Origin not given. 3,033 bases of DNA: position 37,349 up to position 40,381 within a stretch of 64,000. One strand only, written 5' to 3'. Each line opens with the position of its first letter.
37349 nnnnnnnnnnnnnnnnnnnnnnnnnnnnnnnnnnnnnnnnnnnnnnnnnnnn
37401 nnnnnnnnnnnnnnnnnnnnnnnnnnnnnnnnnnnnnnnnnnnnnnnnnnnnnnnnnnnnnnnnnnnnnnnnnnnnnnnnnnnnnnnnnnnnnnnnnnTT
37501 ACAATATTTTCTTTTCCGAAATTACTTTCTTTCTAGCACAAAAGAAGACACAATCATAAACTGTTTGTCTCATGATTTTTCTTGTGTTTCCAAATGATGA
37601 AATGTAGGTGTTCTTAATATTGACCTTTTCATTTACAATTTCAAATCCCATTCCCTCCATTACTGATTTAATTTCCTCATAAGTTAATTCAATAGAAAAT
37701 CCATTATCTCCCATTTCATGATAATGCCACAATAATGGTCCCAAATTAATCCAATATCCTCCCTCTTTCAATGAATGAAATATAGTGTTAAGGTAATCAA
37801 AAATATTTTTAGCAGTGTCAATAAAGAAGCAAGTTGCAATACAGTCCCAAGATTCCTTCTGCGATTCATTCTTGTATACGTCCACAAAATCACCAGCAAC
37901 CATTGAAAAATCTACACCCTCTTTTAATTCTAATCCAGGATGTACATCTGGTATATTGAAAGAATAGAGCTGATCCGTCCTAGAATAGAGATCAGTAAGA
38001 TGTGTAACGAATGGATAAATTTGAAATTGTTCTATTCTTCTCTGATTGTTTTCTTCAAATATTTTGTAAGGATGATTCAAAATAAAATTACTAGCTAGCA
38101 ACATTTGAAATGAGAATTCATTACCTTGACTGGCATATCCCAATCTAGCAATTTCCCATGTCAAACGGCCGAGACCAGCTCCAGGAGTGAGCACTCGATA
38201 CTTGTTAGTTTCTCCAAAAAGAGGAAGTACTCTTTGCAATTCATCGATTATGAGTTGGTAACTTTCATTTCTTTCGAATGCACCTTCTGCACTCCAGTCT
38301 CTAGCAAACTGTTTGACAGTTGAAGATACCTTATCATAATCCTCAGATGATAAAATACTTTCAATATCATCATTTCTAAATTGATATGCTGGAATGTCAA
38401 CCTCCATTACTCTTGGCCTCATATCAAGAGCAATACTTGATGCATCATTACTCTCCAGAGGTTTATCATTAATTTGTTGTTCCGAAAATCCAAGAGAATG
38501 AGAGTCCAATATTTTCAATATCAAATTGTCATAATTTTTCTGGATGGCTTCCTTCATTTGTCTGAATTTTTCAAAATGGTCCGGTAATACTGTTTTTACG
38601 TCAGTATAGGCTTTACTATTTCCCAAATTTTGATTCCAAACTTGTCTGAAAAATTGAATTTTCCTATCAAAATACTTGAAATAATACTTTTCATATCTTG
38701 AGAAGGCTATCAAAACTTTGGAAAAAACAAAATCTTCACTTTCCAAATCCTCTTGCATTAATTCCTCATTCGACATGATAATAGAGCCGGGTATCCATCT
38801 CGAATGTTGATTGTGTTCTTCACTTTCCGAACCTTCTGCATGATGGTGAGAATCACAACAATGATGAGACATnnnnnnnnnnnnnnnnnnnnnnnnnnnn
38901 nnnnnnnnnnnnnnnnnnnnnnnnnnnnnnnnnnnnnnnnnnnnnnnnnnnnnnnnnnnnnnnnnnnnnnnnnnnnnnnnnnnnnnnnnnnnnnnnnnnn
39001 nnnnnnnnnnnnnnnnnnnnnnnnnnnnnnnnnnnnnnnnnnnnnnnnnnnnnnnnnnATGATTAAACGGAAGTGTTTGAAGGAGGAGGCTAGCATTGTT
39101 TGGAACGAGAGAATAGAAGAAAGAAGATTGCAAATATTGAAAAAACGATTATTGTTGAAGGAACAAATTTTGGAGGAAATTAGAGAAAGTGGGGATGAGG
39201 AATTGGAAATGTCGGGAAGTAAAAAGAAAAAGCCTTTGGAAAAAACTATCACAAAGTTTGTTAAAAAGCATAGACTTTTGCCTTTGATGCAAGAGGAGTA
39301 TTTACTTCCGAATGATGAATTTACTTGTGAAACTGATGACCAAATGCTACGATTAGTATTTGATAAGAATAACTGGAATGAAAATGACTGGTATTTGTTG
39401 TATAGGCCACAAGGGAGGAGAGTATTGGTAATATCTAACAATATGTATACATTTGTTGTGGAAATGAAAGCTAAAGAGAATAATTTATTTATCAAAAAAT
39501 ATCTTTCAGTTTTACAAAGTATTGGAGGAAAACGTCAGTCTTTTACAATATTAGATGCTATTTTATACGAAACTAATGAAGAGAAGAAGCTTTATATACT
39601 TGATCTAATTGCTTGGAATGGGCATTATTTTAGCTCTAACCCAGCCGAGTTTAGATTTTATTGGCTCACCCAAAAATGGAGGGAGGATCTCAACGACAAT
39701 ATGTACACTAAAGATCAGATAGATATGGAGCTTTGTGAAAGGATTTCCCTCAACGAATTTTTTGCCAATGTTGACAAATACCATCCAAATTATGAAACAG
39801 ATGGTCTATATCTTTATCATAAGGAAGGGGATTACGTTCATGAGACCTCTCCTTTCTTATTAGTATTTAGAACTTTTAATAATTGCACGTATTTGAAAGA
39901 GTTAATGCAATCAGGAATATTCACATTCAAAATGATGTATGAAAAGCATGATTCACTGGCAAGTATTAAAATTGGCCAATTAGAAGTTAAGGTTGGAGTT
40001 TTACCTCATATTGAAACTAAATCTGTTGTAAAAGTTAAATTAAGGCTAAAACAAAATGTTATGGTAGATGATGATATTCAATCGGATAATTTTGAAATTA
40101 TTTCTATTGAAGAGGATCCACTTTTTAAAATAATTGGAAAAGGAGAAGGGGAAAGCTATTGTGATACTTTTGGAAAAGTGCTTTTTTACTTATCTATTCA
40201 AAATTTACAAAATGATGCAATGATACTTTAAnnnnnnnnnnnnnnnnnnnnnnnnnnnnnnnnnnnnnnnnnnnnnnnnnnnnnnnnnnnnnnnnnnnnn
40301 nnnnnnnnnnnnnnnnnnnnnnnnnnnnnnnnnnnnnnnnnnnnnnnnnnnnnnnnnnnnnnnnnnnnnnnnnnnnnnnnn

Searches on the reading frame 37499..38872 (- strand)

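Call 16: search_protein_families(library=pfam, proteins=[window:37499-38872:-], max_evalue=0.00001)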
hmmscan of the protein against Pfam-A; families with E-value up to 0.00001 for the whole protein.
window:37499-38872:- (457 aa): 1 family
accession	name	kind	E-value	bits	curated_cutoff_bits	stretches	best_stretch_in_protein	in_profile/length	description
PF07942.18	CARME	-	4.4e-92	308.7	27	1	175-449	8-267/268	Carnosine N-methyltransferase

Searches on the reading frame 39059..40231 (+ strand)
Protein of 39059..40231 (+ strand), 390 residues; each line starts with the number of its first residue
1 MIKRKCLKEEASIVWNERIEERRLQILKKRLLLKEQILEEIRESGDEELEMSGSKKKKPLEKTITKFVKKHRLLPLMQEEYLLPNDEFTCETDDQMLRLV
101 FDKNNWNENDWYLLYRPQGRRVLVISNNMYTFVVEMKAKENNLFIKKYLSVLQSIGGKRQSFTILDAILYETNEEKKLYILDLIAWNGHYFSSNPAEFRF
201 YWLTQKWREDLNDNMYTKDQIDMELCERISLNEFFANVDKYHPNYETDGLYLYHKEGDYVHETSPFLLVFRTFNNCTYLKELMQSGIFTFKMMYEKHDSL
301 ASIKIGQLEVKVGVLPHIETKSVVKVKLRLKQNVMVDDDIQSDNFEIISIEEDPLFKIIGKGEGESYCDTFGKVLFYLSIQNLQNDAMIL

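Call 16: search_protein_families(library=pfam, proteins=[window:39059-40231:+], max_evalue=0.00001)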
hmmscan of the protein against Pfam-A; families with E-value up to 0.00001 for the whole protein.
window:39059-40231:+ (390 aa): 1 family
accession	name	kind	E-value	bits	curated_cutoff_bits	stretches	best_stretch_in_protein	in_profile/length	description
PF21974.1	SPN1_m3Gcap_bd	-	4.2e-22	79.5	27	1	107-267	15-174/179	Snurportin1, m3G cap-binding domain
